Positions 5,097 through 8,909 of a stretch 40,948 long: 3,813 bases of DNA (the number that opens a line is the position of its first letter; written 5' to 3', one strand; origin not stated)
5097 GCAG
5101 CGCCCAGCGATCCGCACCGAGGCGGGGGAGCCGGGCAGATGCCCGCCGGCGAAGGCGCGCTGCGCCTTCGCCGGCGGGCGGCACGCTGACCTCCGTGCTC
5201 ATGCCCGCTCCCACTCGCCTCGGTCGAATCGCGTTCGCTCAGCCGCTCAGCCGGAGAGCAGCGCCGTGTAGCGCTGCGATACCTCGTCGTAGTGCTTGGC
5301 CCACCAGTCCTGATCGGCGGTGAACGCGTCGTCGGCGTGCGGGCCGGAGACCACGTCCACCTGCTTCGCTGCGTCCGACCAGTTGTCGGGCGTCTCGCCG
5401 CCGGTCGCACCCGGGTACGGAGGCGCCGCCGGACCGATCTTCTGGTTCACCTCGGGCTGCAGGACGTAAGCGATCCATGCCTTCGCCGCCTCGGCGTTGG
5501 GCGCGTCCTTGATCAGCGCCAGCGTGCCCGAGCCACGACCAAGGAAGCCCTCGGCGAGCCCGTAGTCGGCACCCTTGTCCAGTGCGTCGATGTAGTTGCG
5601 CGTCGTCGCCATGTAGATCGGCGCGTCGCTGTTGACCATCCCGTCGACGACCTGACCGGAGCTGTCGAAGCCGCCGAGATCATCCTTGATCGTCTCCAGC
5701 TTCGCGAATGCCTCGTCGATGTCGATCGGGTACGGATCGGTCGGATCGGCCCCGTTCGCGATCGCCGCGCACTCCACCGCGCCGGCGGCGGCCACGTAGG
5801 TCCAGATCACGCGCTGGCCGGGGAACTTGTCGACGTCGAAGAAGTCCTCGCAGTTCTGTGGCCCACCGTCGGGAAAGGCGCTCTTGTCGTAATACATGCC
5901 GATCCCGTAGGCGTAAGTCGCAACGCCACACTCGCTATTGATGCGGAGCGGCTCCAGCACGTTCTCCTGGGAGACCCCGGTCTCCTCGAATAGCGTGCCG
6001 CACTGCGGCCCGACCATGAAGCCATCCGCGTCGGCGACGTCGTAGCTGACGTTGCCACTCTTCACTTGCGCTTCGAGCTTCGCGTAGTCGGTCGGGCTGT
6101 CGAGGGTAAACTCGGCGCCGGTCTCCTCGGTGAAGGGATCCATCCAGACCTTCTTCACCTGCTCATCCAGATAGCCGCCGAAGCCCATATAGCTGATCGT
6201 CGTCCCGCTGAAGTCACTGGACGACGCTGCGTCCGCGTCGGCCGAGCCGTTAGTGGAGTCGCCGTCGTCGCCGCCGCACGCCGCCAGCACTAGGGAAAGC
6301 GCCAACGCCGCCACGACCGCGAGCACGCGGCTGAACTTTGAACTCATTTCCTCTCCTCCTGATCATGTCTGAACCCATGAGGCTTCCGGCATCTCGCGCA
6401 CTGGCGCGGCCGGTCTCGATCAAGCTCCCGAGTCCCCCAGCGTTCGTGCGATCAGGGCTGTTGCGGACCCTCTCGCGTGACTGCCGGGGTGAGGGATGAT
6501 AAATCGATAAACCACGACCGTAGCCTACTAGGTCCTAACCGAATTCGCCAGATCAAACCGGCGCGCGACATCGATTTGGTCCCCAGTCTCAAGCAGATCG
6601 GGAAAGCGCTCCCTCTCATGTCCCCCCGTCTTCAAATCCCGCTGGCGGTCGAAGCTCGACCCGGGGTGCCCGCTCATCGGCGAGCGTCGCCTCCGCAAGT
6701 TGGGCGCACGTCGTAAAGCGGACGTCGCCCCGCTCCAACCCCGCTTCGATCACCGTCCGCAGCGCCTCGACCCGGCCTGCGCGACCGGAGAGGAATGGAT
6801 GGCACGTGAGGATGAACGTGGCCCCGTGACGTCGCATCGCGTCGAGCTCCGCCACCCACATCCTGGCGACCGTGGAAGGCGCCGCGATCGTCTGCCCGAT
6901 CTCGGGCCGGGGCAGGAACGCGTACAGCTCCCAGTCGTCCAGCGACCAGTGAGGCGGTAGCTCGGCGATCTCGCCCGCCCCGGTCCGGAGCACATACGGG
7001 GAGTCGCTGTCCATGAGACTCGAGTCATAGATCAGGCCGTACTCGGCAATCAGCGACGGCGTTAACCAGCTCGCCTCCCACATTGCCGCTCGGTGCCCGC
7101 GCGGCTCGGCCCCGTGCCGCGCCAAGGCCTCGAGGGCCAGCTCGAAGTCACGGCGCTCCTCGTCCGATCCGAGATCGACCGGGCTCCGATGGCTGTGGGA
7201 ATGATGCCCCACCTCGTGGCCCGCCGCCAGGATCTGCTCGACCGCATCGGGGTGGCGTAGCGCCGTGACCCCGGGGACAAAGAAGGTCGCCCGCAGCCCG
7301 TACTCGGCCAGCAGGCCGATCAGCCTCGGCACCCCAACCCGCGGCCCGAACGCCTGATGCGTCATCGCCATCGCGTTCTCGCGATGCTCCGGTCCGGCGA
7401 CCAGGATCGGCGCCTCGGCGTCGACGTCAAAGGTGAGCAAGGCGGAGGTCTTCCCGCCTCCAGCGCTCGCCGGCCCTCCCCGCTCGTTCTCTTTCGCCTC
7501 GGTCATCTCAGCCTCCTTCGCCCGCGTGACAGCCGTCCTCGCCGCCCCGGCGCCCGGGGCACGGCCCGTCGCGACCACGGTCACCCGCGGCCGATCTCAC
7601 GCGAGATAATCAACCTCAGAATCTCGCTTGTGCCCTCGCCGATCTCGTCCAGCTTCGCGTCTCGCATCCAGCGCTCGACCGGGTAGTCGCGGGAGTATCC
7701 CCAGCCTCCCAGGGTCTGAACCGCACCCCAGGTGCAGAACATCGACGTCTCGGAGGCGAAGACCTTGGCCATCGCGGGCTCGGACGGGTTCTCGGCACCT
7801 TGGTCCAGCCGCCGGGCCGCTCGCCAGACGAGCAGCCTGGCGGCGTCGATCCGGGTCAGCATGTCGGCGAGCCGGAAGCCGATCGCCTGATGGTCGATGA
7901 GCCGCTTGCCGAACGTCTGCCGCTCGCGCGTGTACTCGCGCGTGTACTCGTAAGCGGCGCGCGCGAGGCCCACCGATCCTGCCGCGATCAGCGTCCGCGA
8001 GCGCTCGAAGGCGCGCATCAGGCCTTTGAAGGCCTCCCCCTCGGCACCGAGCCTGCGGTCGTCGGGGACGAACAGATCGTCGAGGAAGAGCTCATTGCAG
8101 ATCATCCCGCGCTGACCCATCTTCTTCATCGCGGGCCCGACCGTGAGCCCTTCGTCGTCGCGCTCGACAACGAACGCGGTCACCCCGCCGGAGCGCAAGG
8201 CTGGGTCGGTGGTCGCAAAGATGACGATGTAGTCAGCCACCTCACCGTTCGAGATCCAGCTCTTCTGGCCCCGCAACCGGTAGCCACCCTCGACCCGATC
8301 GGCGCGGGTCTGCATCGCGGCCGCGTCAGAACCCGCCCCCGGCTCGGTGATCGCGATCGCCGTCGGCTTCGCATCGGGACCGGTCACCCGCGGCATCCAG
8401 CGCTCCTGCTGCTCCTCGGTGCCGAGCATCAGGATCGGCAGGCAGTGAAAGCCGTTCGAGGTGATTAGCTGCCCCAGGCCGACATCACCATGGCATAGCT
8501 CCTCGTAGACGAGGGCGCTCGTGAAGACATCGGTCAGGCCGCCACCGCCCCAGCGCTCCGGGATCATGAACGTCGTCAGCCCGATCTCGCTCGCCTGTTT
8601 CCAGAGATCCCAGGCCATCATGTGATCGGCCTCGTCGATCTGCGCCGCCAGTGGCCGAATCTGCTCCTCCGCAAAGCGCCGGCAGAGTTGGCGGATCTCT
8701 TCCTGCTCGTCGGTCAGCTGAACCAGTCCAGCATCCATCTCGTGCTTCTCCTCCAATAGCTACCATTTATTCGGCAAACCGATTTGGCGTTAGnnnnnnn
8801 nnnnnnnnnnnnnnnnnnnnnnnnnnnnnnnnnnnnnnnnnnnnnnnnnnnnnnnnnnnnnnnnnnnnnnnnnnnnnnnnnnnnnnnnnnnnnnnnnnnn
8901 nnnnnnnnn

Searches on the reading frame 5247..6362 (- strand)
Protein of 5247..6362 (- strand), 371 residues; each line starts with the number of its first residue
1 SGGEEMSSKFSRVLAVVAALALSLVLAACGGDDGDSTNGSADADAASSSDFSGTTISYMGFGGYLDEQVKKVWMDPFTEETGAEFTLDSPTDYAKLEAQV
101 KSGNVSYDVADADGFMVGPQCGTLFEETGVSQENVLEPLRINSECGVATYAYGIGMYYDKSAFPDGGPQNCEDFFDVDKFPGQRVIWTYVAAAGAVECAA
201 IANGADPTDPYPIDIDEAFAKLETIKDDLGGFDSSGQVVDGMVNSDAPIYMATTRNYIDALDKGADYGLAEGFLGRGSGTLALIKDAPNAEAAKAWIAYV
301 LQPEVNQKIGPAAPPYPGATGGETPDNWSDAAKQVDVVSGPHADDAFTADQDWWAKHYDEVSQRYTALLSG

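Call 9: search_protein_families(library=pfam, proteins=[window:5247-6362:-], max_evalue=0.001)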
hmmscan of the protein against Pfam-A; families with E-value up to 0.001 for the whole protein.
window:5247-6362:- (371 aa): 2 families
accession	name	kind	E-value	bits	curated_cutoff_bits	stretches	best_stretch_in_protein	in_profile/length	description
PF13416.11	SBP_bac_8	-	4.8e-21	76.2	27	1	74-317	3-260/279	Bacterial extracellular solute-binding protein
PF01547.30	SBP_bac_1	-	6e-08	33.5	26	1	66-306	5-306/307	Bacterial extracellular solute-binding protein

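Call 36: search_protein_families(library=ncbifam, proteins=[window:5247-6362:-], max_evalue=0.00001)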
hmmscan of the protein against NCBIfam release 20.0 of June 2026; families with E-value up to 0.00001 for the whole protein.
window:5247-6362:- (371 aa): 0 families

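Call 43: search_solved_structures(query=window:5247-6350:-, show_alignments=0, max_evalue=0.00001)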
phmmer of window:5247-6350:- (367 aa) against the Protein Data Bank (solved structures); distinct sequences matched with E-value up to 0.00001: 9.
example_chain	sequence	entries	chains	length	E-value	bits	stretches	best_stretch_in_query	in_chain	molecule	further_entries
4eq7_A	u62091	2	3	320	5.4e-29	105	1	54-363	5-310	ABC transporter, substrate binding protein (Polyamine)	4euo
9d57_A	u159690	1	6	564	3.1e-28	102.5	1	51-234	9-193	ABC transporter substrate-binding protein, Circular permuted superfolder GFP fusion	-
6dgv_A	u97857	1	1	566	1.2e-27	100.5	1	51-234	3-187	Fluorescent GABA Sensor precursor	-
6hly_A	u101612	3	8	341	2.7e-24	89.6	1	55-364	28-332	Agropine permease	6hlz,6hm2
4i1d_A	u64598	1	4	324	5.9e-21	78.6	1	51-357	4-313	ABC transporter substrate-binding protein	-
3rpw_A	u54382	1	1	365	1.2e-19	74.3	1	49-302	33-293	ABC transporter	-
5l9g_A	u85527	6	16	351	4.4e-18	69.1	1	56-362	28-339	periplasmic binding protein | MotA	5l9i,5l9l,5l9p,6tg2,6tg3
5l9s_A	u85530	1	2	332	2.4e-13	53.5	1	57-298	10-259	ABC transporter, substrate binding protein (Mannopine)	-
8jv1_A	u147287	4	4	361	1.1e-06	31.6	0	53-203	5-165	Spermidine/putrescine-binding periplasmic protein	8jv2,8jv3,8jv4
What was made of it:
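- Importer: its binding protein is closest to the GABA-binding proteins 4eq7 and 6dgv (call 43). The binding protein is closest to GABA binders (call 43).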

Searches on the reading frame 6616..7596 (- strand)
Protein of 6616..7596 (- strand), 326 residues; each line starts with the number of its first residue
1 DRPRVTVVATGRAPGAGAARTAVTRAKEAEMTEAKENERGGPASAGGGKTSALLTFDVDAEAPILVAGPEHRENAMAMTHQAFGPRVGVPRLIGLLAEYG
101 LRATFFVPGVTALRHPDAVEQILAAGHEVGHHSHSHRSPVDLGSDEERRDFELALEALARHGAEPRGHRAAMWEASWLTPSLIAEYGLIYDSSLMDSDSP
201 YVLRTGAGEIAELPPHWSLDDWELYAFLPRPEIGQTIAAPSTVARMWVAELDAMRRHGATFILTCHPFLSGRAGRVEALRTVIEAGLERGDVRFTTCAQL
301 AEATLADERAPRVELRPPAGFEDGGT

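Call 9: search_protein_families(library=pfam, proteins=[window:6616-7596:-], max_evalue=0.001)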
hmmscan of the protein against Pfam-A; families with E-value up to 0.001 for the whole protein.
window:6616-7596:- (326 aa): 1 family
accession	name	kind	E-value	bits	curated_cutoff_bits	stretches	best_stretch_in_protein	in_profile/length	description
PF01522.26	Polysacc_deac_1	-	2.7e-15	56.9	23.1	1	84-164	16-96/124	Polysaccharide deacetylase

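Call 36: search_protein_families(library=ncbifam, proteins=[window:6616-7596:-], max_evalue=0.00001)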
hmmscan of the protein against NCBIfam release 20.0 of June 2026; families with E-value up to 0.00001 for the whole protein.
window:6616-7596:- (326 aa): 7 families
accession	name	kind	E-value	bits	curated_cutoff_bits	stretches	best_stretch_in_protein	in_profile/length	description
TIGR03006.1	pepcterm_polyde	equivalog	9.2e-13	47.9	276.2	1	89-195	36-146/272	XrtA system polysaccharide deacetylase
TIGR02764.1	spore_ybaN_pdaB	equivalog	8.4e-12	45.3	237.4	1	73-161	5-93/191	polysaccharide deacetylase family sporulation protein PdaB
TIGR03212.1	uraD_N-term-dom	equivalog_domain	1.1e-11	44.3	424.6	1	75-302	64-289/297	allantoinase PuuE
TIGR04243.1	nodulat_NodB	equivalog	1.1e-09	38.1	240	1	87-159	15-87/197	chitooligosaccharide deacetylase NodB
NF045821.1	PgAcgDacpgdA1_Bac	equivalog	1.2e-08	34.2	400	1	73-147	87-161/282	peptidoglycan-N-acetylglucosamine deacetylase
TIGR02873.1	spore_ylxY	hypoth_equivalog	8.6e-07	28.4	391.5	1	61-149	74-160/268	probable sporulation protein, polysaccharide deacetylase family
NF045820.1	PgAcgDacpgdA_Strep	equivalog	3.2e-06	26.2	800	1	73-147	267-341/463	peptidoglycan-N-acetylglucosamine deacetylase PgdA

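Call 44: search_solved_structures(query=window:6616-7596:-, show_alignments=1, max_evalue=0.001)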
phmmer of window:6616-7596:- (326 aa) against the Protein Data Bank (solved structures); distinct sequences matched with E-value up to 0.001: 26.
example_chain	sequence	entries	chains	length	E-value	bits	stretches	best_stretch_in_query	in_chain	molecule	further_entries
3rxz_A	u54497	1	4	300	4.7e-78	266.3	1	38-318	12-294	Polysaccharide deacetylase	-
3qbu_A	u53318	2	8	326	2e-30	109.8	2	74-207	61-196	Putative uncharacterized protein | peptidoglycan deacetylase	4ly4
3cl6_A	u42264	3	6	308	7.3e-12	48.8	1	64-203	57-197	Puue allantoinase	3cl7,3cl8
7bly_A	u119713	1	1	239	1.5e-10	44.5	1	74-188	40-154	Aspergillus niger contig An12c0130, genomic contig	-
1z7a_A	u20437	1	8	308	1.4e-09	41.4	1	67-221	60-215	conserved hypothetical protein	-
2y8u_A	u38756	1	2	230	7.2e-09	39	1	74-148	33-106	CHITIN DEACETYLASE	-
3s6o_A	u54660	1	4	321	1.7e-08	37.7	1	76-222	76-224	Polysaccharide deacetylase family protein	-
4m1b_A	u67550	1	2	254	3e-08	37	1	73-162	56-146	Polysaccharide deacetylase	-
5o6y_B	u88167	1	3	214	7.2e-08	35.7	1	68-160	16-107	Peptidoglycan N-acetylglucosamine deacetylase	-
5o6y_A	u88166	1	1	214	7.4e-08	35.6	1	68-160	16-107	Peptidoglycan N-acetylglucosamine deacetylase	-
4l1g_A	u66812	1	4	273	1.1e-07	35.1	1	68-160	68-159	Peptidoglycan N-acetylglucosamine deacetylase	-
2cc0_A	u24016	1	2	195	1.7e-07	34.5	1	84-240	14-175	ACETYL-XYLAN ESTERASE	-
2c1i_A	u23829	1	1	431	2.4e-07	34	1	73-151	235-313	PEPTIDOGLYCAN GLCNAC DEACETYLASE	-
2c1g_A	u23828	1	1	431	2.5e-07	33.9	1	73-151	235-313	PEPTIDOGLYCAN GLCNAC DEACETYLASE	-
2iw0_A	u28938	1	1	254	3.4e-06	30.2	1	44-158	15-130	CHITIN DEACETYLASE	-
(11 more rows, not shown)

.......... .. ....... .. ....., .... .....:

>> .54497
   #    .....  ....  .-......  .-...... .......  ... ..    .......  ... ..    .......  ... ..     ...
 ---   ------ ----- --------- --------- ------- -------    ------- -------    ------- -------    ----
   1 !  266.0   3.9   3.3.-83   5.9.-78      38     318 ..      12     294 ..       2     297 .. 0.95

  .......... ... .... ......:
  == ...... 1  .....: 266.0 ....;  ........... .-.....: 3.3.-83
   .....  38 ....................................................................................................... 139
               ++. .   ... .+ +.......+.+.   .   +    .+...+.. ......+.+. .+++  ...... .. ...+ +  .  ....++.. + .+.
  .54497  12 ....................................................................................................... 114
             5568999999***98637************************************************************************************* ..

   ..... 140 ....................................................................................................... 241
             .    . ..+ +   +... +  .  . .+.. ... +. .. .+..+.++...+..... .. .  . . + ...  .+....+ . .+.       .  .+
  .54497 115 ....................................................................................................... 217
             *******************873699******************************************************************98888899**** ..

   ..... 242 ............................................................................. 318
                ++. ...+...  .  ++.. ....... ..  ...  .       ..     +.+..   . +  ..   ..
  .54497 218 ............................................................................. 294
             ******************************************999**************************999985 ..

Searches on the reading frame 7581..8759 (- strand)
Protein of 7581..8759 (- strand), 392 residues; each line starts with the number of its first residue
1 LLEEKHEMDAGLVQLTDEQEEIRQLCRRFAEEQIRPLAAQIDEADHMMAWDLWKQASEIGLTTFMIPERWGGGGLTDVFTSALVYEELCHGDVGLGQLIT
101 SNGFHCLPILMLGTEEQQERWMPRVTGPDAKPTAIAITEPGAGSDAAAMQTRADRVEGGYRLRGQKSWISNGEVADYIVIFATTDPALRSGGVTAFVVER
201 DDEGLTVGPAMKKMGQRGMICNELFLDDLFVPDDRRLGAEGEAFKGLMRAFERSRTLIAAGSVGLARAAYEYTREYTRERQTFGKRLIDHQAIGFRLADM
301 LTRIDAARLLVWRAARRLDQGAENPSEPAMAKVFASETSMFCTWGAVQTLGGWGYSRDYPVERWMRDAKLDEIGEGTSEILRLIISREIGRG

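Call 9: search_protein_families(library=pfam, proteins=[window:7581-8759:-], max_evalue=0.001)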
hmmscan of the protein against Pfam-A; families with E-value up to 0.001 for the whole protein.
window:7581-8759:- (392 aa): 4 families
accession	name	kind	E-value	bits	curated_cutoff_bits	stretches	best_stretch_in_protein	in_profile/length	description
PF00441.29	Acyl-CoA_dh_1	-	2.1e-49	168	22.4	1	244-389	4-149/150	Acyl-CoA dehydrogenase, C-terminal domain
PF02771.21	Acyl-CoA_dh_N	-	7.4e-29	100.9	22.9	1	16-125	1-109/113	Acyl-CoA dehydrogenase, N-terminal domain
PF02770.24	Acyl-CoA_dh_M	-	1.1e-25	90.1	33.3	1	134-228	1-96/97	Acyl-CoA dehydrogenase, middle domain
PF08028.16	Acyl-CoA_dh_2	-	1.1e-22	81.2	22.7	1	257-369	2-124/134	Acyl-CoA dehydrogenase, C-terminal domain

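Call 34: search_solved_structures(query=window:7581-8738:-, show_alignments=1, max_evalue=1e-40)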
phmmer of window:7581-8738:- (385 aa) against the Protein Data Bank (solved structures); distinct sequences matched with E-value up to 1e-40: 67 (the best 60 are shown).
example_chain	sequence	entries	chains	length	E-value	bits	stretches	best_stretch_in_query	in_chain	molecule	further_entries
1ukw_A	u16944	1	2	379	3.4e-91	309.2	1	7-382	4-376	acyl-CoA dehydrogenase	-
4u83_A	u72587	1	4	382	3.9e-83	282.6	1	7-380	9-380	Acyl-CoA dehydrogenase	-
1ege_A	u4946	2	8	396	2e-81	277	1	7-381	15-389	MEDIUM CHAIN ACYL-COA DEHYDROGENASE | Acyl-CoA dehydrogenase, medium-chain specific, mitochondrial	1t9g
2a1t_A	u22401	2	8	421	2.5e-81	276.7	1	7-381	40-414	Acyl-CoA dehydrogenase, medium-chain specific, mitochondrial precursor | Medium-chain specific acyl-CoA dehydrogenase, mitochondrial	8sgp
4p13_A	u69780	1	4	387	3.9e-81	276.1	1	7-381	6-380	Medium-chain specific acyl-CoA dehydrogenase, mitochondrial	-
1egc_A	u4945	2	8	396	2.6e-80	273.3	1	7-381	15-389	MEDIUM CHAIN ACYL-COA DEHYDROGENASE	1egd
1udy_A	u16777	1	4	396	7.1e-80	271.9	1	7-384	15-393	Acyl-CoA dehydrogenase, medium-chain specific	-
3mdd_A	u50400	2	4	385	7.4e-80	271.9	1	7-384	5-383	MEDIUM CHAIN ACYL-COA DEHYDROGENASE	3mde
1ws9_A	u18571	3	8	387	5e-79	269.1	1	12-382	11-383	acyl-CoA dehydrogenase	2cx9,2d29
2dvl_A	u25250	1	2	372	1.3e-78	267.8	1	7-383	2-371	Acyl-CoA dehydrogenase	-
3pfd_A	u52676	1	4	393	1.9e-78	267.2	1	5-382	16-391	Acyl-CoA dehydrogenase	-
4l1f_A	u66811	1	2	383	1.5e-76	260.9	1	7-382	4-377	Acyl-CoA dehydrogenase domain protein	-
5lnx_A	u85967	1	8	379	2.6e-76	260.2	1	8-381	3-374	Acyl-CoA dehydrogenase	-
4n5f_A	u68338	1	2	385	2.1e-75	257.2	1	9-381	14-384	Putative acyl-CoA dehydrogenase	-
4m9a_A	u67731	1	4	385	2.4e-75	257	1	9-381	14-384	Acyl-CoA dehydrogenase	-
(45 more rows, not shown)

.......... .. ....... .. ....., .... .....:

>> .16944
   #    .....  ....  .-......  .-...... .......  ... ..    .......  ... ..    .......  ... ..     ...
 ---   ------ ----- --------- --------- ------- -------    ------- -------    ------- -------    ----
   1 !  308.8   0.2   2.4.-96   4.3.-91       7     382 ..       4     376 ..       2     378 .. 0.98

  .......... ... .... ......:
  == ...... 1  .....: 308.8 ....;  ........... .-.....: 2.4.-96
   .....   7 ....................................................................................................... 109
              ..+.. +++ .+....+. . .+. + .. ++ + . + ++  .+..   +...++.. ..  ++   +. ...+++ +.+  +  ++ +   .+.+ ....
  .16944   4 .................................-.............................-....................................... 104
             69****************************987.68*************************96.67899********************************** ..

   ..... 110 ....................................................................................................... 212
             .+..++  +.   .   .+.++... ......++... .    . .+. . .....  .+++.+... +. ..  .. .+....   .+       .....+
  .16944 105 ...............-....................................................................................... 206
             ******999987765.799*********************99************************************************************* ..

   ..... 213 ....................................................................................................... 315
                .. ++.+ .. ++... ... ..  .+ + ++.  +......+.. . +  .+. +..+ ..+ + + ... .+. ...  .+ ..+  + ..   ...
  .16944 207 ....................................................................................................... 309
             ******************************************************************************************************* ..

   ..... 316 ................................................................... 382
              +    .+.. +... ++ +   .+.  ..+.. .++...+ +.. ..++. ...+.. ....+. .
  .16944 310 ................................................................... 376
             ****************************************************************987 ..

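Call 36: search_protein_families(library=ncbifam, proteins=[window:7581-8738:-], max_evalue=0.00001)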
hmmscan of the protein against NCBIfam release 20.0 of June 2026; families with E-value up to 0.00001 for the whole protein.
window:7581-8738:- (385 aa): 22 families
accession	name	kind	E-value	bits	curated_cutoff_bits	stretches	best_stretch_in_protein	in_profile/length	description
NF042972.1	AcrlCoAredClosAcrC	equivalog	2.2e-94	316.2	640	1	7-382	4-376/378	acryloyl-CoA reductase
NF043006.1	CyhCrbnylCoADH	equivalog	1.6e-88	297.3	650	1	10-382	6-375/380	cyclohexane-1-carbonyl-CoA dehydrogenase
NF042439.1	SulpropCoADesulf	equivalog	3.2e-75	253.3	600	1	18-381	3-369/379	3-sulfinopropanoyl-CoA desulfinase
NF045552.1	GlutCoADH_Des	equivalog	4e-72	243.5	470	1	7-379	4-376/387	glutaryl-CoA dehydrogenase Acd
NF053553.1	prodigi_MBC_PigA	equivalog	4.1e-70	236.8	500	1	7-383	4-380/381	prodigiosin MBC biosynthesis dehydrogenase PigA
NF058590.1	AcCoDHFadEBacil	equivalog_domain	5.7e-70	236.5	600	1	7-380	20-408/586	acyl-CoA dehydrogenase FadE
NF045652.1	ProlPCPDhRedW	equivalog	1.4e-69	234.8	650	1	11-383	3-374/376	L-prolyl-[peptidyl-carrier protein] dehydrogenase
NF008997.0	PRK12341.1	equivalog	3.8e-61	207.2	537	1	7-382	4-376/382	acyl-CoA dehydrogenase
TIGR03207.1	cyc_hxne_CoA_dh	equivalog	8.4e-61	205.7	575.35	1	9-381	2-370/372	cyclohexanecarboxyl-CoA dehydrogenase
NF002885.1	PRK03354.1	equivalog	2.2e-50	171.8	540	1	7-382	4-373/378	crotonobetainyl-CoA dehydrogenase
NF052270.1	Staph_DH_FadE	equivalog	8.7e-40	136.7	600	1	8-382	21-393/400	acyl-CoA dehydrogenase FadE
TIGR04022.1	sulfur_SfnB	equivalog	1.3e-25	90.2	430.9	1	10-325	5-314/391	SfnB family sulfur acquisition oxidoreductase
TIGR03204.1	pimC_large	equivalog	3.2e-24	85.5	623.85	1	14-308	14-302/395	pimeloyl-CoA dehydrogenase large subunit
NF037942.1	ac_ACP_DH_MbtN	equivalog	5.1e-21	74.8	700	1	127-377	112-360/376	mycobactin biosynthesis acyl-ACP dehydrogenase MbtN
NF049984.1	Rv1679_FadE16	equivalog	8.6e-21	74.6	600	1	126-374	107-357/371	Rv1679 family acyl-CoA dehydrogenase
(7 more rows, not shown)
